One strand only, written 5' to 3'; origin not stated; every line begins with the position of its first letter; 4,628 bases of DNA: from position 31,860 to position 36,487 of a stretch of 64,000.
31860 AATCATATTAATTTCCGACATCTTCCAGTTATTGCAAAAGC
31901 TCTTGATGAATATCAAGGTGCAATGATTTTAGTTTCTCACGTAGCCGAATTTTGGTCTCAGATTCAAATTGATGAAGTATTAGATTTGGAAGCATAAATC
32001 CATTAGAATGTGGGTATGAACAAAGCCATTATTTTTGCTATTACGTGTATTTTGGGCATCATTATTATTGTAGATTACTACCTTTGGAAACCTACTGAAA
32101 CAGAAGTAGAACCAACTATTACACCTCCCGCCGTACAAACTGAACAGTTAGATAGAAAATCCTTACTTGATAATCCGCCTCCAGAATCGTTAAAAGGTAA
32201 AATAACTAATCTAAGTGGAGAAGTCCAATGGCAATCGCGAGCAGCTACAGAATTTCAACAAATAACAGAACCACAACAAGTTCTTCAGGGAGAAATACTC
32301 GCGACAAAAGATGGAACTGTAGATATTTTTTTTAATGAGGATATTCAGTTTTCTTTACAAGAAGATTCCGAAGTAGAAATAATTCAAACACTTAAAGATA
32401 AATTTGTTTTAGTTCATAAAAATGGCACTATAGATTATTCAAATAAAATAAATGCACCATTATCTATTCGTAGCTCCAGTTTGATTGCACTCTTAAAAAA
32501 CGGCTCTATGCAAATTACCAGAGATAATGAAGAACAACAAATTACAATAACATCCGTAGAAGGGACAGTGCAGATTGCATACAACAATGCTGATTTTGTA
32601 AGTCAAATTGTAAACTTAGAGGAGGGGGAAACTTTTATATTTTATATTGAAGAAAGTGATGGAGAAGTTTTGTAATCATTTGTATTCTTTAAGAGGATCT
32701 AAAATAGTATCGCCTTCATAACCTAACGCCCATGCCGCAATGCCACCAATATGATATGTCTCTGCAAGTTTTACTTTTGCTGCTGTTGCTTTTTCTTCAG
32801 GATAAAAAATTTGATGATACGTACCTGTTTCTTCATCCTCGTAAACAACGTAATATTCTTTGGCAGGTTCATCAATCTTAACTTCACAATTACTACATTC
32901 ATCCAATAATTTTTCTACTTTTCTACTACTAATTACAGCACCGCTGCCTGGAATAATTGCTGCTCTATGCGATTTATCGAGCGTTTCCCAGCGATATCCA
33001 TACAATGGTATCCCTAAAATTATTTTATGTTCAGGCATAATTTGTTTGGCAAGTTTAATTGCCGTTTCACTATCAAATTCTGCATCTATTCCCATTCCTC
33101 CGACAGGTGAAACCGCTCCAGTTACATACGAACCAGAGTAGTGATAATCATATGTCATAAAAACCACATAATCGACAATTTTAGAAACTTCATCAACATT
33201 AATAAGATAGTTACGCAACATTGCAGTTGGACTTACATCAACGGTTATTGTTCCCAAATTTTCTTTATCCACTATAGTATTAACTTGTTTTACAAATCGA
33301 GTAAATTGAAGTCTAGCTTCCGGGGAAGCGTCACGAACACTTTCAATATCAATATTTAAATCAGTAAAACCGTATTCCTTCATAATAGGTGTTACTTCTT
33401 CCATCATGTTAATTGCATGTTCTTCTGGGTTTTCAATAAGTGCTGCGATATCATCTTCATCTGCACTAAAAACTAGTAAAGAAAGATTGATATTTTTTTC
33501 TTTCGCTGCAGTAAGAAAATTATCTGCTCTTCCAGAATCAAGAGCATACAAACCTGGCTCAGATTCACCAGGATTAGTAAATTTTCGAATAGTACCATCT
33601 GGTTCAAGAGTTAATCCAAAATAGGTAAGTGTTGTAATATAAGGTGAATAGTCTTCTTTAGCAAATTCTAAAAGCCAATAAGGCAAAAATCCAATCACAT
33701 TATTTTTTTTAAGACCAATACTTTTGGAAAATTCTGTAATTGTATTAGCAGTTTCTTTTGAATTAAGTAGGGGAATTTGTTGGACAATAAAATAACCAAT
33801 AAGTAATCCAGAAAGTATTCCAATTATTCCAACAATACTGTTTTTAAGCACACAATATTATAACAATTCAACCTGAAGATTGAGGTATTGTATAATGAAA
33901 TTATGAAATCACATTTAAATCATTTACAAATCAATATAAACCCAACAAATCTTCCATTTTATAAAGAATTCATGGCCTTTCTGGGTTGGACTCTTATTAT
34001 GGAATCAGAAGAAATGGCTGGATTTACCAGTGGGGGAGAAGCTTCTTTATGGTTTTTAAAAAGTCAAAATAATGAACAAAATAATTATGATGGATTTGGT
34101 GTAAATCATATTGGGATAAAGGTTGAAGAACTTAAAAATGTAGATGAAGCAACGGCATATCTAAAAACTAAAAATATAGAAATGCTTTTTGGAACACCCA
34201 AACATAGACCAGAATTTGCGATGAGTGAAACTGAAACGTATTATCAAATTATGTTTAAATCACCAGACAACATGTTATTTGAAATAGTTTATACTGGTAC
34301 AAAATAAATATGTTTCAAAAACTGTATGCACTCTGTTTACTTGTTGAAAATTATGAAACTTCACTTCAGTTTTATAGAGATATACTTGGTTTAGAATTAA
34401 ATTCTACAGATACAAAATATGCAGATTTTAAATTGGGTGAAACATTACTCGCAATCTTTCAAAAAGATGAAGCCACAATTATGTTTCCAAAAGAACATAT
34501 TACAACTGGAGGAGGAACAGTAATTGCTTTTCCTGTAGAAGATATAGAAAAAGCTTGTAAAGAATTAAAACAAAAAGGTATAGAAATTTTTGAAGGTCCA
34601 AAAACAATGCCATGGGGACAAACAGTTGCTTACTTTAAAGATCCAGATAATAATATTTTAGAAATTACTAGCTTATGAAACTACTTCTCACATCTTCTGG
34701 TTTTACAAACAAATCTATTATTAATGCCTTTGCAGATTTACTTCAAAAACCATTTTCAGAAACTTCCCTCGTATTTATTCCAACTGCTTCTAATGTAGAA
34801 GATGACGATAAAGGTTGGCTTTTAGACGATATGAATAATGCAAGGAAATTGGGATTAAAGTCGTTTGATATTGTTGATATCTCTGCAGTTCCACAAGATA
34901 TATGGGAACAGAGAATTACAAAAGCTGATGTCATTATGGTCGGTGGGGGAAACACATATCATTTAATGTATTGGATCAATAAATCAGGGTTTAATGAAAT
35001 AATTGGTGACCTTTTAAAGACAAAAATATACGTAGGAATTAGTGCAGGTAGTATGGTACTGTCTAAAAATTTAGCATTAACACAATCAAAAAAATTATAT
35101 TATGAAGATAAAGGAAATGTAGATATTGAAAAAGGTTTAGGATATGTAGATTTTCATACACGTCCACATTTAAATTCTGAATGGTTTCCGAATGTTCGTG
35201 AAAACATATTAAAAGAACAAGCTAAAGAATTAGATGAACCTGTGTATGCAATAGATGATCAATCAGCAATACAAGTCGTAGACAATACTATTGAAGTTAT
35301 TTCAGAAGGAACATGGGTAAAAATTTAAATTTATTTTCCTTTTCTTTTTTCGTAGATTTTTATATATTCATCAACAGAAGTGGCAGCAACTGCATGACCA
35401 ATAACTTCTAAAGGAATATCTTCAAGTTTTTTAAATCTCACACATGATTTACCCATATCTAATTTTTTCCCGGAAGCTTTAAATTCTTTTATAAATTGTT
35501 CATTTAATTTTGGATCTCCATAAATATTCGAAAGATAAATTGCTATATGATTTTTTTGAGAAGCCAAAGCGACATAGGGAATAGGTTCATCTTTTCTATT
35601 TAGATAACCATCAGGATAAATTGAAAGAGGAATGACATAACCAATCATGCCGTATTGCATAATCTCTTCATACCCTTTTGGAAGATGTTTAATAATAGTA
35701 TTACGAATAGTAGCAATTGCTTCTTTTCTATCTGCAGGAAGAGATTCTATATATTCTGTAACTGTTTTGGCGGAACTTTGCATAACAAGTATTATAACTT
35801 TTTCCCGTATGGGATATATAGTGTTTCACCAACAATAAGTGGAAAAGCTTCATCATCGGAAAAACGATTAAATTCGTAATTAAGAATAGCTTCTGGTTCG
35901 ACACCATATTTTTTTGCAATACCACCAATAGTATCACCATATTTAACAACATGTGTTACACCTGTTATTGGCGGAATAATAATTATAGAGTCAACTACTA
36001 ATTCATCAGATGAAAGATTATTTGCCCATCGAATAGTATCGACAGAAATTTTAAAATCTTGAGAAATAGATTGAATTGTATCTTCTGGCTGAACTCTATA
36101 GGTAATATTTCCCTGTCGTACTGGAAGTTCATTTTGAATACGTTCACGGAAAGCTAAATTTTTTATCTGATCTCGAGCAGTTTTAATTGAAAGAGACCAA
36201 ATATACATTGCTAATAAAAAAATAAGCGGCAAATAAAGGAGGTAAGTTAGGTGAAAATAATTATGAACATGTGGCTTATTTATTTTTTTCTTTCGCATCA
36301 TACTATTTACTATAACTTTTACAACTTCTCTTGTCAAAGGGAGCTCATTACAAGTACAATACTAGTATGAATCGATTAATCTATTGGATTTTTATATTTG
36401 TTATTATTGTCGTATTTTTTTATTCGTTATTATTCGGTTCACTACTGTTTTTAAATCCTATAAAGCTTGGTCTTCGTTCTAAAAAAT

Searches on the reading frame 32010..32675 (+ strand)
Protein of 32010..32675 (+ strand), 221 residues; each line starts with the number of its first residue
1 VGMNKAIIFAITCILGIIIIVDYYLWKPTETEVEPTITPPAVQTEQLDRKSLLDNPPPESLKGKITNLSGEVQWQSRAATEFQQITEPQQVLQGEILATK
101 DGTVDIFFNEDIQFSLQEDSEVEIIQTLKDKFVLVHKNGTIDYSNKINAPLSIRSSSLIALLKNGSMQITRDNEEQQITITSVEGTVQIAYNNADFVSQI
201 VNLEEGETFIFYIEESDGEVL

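Call 31: search_protein_families(library=pfam, proteins=[window:32010-32675:+], max_evalue=0.001)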
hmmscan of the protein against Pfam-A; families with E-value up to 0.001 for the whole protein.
window:32010-32675:+ (221 aa): 1 family
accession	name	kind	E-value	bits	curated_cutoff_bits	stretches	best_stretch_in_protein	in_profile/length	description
PF14783.12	BBS2_Mid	-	0.00028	21.4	27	1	96-187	16-105/108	Ciliary BBSome complex subunit 2, middle region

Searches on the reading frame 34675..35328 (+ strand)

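Call 31: search_protein_families(library=pfam, proteins=[window:34675-35328:+], max_evalue=0.001)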
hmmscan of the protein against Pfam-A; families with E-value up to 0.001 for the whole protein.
window:34675-35328:+ (217 aa): 1 family
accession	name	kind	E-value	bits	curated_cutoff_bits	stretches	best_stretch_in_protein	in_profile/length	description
PF03575.23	Peptidase_S51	-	1.4e-34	120.1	23.9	1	3-209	1-206/206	Peptidase family S51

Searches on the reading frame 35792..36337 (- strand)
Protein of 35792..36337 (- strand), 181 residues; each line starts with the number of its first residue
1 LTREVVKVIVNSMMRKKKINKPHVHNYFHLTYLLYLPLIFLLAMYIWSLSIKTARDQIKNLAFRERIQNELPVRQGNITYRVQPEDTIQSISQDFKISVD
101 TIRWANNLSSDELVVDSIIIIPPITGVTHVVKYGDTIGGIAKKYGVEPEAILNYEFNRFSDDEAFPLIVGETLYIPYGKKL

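Call 31: search_protein_families(library=pfam, proteins=[window:35792-36337:-], max_evalue=0.001)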
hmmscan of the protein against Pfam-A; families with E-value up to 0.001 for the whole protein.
window:35792-36337:- (181 aa): 5 families
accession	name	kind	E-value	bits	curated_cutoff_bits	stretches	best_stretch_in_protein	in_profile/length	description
PF01476.26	LysM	-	6.4e-21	74.5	20.9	2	80-122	1-43/43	LysM domain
PF23473.1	LysM3_LYK4_5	-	2.7e-13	50.2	29.3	1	78-122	3-47/48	LYK4/5 LysM3 domain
PF23462.1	LysM3_NFP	-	2.3e-06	28.4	28.1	0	78-122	3-47/48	NFP LysM3 domain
PF23446.1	LysM1_NFP_LYK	-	4.3e-06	27.9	36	1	78-122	6-54/60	NFP/LYK LysM1 domain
PF23577.1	LysM_RLK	-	0.00095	19.6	27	0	78-103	1-26/44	LysM domain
